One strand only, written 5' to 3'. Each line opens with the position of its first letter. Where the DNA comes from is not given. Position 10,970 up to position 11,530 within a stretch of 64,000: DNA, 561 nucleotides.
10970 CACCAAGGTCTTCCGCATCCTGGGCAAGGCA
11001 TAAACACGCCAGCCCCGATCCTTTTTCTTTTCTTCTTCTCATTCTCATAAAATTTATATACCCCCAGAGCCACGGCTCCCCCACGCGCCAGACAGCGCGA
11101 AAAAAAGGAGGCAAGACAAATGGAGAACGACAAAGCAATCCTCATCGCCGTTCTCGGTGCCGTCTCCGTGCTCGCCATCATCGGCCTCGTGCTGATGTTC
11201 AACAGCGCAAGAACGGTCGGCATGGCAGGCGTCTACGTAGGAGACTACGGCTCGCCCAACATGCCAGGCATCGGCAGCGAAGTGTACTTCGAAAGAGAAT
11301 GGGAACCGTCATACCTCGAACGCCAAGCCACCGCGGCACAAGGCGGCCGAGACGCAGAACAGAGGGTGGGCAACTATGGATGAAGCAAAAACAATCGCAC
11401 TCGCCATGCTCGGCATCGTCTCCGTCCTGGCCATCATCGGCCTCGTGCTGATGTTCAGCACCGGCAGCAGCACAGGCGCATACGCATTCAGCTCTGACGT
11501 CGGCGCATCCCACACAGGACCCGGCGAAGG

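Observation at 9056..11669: Family of three paralogous small single-pass membrane proteins flanking the L21e-Rpo4-DUF655 operon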

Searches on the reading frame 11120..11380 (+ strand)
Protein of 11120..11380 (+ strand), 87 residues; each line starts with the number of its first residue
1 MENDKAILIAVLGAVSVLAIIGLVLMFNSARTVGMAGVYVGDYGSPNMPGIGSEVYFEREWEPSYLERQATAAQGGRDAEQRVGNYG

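Call 4: search_protein_families(library=pfam, proteins=[window:11120-11380:+], max_evalue=0.1)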
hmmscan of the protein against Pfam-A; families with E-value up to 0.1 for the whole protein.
window:11120-11380:+ (87 aa): 0 families

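Call 16: find_homologous_proteins(query=window:11120-11380:+, max_evalue=10)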
Query window:11120-11380:+ (87 aa): 2 proteins with E <= 10 among 14 candidates.
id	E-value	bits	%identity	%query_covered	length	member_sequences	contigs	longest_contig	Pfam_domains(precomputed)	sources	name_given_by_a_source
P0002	1.2e-49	183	100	100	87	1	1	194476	-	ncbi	-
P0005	3.7e-19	86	57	94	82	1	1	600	-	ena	-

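Call 19: find_encoding_contigs(protein=P0005, flank=5000)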
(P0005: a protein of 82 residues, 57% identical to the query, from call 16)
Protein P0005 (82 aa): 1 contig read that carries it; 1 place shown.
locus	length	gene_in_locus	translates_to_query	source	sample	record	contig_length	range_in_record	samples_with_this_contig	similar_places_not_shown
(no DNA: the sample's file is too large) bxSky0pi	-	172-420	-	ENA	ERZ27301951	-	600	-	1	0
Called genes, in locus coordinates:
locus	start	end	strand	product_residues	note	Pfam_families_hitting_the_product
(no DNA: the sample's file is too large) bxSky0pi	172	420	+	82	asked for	-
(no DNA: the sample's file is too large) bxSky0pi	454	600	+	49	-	?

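Call 27: search_protein_representatives(alignment_id=A3)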
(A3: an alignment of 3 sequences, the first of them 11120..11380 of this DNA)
Query: 3 sequences, 86 profile positions. Proteins with E-value up to 0.001 (for the whole library): 136; up to 1e-10: 4; up to 1e-30: 2. The best 136 are listed.
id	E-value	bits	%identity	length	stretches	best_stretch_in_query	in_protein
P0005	2.6e-39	149.4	-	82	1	1-82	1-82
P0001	4.9e-34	132.5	-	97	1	1-86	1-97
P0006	2.0e-20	88.9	-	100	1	1-76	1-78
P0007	7.4e-11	58.2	-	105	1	1-55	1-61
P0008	2.3e-09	53.5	-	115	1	2-54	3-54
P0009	3.2e-09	53.0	-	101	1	1-76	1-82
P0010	3.3e-09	52.9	-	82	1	1-55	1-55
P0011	5.0e-09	52.4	-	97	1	2-69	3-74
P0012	6.7e-09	52.0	-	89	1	2-58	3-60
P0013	3.4e-08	49.7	-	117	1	1-48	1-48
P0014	4.5e-08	49.3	-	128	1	2-52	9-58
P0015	1.9e-07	47.3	-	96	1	2-80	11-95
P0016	2.1e-07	47.2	-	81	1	1-56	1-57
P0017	2.3e-07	47.0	-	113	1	1-43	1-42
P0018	3.2e-07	46.6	-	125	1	3-57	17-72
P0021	5.6e-07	45.8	-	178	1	2-73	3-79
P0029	2.0e-06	44.0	-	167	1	2-52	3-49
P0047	1.9e-05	40.9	-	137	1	2-34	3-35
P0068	5.5e-05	39.4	-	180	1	1-63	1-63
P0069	5.8e-05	39.3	-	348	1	2-37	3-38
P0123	5.7e-04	36.1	-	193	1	9-76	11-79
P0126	6.5e-04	36.0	-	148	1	2-44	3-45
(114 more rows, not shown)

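Call 34: find_encoding_contigs(protein=P0006, flank=10000, max_places=4)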
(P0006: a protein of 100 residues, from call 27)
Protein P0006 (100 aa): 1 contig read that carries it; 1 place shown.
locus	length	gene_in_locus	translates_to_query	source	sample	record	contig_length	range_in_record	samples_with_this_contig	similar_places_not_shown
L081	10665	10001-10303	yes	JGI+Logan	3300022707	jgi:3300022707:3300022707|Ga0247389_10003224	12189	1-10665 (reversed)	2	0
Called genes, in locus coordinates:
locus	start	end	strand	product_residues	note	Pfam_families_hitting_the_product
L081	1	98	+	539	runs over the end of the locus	?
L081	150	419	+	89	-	PF00708:Acylphosphatase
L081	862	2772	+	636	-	PF13231:PMT_2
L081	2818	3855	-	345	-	PF02350:Epimerase_2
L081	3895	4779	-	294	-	PF00557:Peptidase_M24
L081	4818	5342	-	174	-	-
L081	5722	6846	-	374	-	PF14221:DUF4330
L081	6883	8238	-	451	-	PF04932:Wzy_C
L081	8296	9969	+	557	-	-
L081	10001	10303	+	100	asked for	-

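Call 35: find_encoding_contigs(protein=P0011, flank=10000, max_places=4)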
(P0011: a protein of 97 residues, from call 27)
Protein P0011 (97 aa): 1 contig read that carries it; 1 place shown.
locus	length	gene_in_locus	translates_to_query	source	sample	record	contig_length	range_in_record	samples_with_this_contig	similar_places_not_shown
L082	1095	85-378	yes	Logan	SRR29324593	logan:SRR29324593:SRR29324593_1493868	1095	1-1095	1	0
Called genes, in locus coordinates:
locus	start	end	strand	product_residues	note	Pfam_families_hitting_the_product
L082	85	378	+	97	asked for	-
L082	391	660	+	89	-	-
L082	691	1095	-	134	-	?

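Call 36: find_encoding_contigs(protein=P0126, flank=10000, max_places=4)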
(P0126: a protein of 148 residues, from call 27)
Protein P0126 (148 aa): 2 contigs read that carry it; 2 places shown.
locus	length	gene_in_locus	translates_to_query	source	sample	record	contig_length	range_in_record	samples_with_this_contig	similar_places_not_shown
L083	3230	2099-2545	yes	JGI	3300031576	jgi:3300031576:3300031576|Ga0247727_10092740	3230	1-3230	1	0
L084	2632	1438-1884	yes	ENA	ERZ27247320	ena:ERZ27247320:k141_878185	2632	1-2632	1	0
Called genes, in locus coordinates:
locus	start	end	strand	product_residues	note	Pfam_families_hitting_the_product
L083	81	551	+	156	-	-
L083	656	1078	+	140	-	-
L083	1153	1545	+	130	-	-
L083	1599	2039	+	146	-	-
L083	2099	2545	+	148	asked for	-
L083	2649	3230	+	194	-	?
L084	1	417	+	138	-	?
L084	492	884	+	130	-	-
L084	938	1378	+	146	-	-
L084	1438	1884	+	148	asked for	-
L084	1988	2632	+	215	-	?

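Call 38: search_protein_families(library=ncbifam, proteins=[window:11120-11380:+, P0126, P0029, P0047, P0021, P0069, P0123, P0011], max_evalue=10)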
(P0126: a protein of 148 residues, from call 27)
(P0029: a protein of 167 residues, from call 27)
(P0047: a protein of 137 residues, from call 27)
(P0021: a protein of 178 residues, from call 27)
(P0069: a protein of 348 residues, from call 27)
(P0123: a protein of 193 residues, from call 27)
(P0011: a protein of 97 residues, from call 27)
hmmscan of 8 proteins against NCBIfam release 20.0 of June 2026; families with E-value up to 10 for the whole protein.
window:11120-11380:+ (87 aa): 0 families

P0126 (148 aa): 0 families

P0029 (167 aa): 2 families
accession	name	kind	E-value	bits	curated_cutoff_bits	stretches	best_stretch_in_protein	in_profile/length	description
NF051431.1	Rv0361_Cterm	subfamily_domain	0.082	13.1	37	1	8-57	7-58/140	Rv0361 family membrane protein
TIGR01065.1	hlyIII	subfamily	0.13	11.7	172.2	1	14-49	10-45/204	hemolysin III family protein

P0047 (137 aa): 0 families

P0021 (178 aa): 0 families

P0069 (348 aa): 0 families

P0123 (193 aa): 1 family
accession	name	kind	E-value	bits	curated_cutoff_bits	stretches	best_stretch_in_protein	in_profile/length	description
NF033101.0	blaL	exception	0.007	15.5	650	1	12-85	9-80/325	BlaL family class A beta-lactamase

P0011 (97 aa): 0 families

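Call 39: search_protein_families(library=pfam, proteins=[P0126, P0029, P0047, P0021, P0069, P0123, P0011, P0068, P0006, L081:8296-9966:+], max_evalue=10)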
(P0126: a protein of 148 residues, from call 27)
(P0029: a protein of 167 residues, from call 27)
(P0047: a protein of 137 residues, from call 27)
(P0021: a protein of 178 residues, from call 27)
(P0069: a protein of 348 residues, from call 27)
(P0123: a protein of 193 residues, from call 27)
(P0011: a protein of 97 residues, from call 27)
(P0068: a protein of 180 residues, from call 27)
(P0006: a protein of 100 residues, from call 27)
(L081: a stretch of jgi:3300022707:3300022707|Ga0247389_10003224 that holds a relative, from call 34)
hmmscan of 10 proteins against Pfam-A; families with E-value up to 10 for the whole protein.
P0126 (148 aa): 1 family
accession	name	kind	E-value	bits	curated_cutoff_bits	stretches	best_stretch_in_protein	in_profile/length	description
PF19495.4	DUF6030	-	0.00098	19.2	26.7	1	65-120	63-119/254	Family of unknown function (DUF6030)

P0029 (167 aa): 0 families

P0047 (137 aa): 0 families

P0021 (178 aa): 0 families

P0069 (348 aa): 4 families
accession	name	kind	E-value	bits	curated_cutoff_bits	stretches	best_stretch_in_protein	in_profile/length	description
PF15901.10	Sortilin_C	-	0.08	13.7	27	1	98-196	73-164/167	Sortilin, neurotensin receptor 3, C-terminal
PF10717.14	ODV-E18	-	0.092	13.1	28.1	1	11-38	26-53/87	Occlusion-derived virus envelope protein ODV-E18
PF25184.1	YxzE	-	0.16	13.4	40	1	10-53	3-49/65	YxzE-like putative bacteriocin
PF18885.6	DUF5648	-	0.22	12.2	25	1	163-196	77-112/134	Domain of unknown function (DUF5648)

P0123 (193 aa): 1 family
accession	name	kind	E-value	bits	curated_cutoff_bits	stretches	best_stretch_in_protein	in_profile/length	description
PF25184.1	YxzE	-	0.49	11.9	40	1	106-140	41-64/65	YxzE-like putative bacteriocin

P0011 (97 aa): 1 family
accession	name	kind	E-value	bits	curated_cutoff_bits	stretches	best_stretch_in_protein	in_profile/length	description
PF05745.16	CRPA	-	0.21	12.1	23.6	1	7-37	65-93/150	Chlamydia 15 kDa cysteine-rich outer membrane protein (CRPA)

P0068 (180 aa): 0 families

P0006 (100 aa): 1 family
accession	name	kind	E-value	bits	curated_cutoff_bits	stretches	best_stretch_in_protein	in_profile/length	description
PF10717.14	ODV-E18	-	0.25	11.7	28.1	1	11-35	27-51/87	Occlusion-derived virus envelope protein ODV-E18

L081:8296-9966:+ (557 aa): 0 families

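Call 52: search_protein_families(library=pfam, alignment_id=A5, max_evalue=0.00001)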
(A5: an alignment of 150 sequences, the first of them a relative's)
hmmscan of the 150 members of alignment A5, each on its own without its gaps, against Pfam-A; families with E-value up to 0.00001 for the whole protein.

A. member 1, L081:5725-6846:- (374 aa): 1 family
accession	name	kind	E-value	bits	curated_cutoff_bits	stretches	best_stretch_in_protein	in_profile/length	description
PF14221.11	DUF4330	-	2.4e-22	80.3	27.6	1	1-120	1-118/167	Domain of unknown function (DUF4330)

B. families by the number of members that match (of 150 scanned): 86 families (the first 25 are shown)
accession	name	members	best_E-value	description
PF01252.23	Peptidase_A8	11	3.3e-41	Signal peptidase (SPase) II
PF00270.35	DEAD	7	9.1e-34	DEAD/DEAH box helicase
PF01926.29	MMR_HSR1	7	1e-18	50S ribosome-binding GTPase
PF04851.21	ResIII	7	6.3e-14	Type III restriction enzyme, res subunit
PF22527.2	DEXQc_Suv3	7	1.7e-07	DEXQ-box helicase domain of Suv3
PF05693.19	Glycogen_syn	6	1.3e-158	Glycogen synthase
PF00534.26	Glycos_transf_1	6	8.1e-32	Glycosyl transferases group 1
PF13692.12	Glyco_trans_1_4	6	1.3e-25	Glycosyl transferases group 1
PF09845.14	OapC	6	7.5e-25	Origin-associated protein OapC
PF00990.26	GGDEF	5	4.1e-45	Diguanylate cyclase, GGDEF domain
PF02824.27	TGS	5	2.8e-14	TGS domain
PF01368.27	DHH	5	1.4e-12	DHH family, N-terminal domain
PF08438.16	YGR210-like_G4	4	6.2e-35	Obg-like GTPase YGR210-like, G4 motif-containing domain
PF13793.12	Pribosyltran_N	4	3.5e-34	N-terminal domain of ribose phosphate pyrophosphokinase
PF00300.27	His_Phos_1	4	1.3e-31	Histidine phosphatase superfamily (branch 1)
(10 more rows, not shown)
